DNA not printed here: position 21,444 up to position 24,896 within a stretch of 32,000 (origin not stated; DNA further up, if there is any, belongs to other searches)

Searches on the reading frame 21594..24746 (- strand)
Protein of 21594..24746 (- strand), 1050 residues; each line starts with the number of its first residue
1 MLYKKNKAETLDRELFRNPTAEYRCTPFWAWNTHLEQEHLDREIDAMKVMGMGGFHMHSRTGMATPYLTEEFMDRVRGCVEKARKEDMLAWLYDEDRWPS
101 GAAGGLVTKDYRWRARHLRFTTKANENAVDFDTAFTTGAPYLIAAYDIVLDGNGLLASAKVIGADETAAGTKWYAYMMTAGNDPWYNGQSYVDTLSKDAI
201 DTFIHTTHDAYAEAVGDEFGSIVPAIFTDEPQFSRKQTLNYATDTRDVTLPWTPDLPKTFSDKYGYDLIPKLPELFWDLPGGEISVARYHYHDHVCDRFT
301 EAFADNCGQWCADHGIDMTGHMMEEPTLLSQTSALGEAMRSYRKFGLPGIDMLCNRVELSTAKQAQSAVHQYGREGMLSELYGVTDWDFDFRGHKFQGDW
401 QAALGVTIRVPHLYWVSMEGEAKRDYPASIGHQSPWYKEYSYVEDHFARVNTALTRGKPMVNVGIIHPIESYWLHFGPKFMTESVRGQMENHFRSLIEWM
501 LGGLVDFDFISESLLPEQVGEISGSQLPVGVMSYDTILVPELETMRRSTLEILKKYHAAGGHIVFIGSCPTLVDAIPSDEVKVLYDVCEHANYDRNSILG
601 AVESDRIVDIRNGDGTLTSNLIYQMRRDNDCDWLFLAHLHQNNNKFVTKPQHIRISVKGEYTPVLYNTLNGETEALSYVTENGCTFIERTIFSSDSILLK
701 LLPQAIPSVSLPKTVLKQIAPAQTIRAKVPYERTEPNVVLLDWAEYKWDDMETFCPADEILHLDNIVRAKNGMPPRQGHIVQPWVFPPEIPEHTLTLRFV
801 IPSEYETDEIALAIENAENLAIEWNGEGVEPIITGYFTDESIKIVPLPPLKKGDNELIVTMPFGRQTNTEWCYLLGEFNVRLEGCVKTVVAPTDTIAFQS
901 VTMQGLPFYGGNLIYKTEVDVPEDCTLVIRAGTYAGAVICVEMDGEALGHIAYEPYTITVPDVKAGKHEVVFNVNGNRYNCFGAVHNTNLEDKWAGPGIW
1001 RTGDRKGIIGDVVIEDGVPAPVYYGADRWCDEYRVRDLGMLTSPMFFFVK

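Call 35: search_protein_families(library=pfam, proteins=[window:21594-24746:-], max_evalue=1)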
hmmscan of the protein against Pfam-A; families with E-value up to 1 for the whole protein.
window:21594-24746:- (1050 aa): 2 families
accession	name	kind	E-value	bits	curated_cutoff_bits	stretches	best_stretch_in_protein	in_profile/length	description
PF17132.9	Glyco_hydro_106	-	2.4e-12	46.6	29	2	192-679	268-742/743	alpha-L-rhamnosidase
PF22369.2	GLMA_2nd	-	0.056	13.6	27.7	1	531-572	46-87/138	GLMA-like, second domain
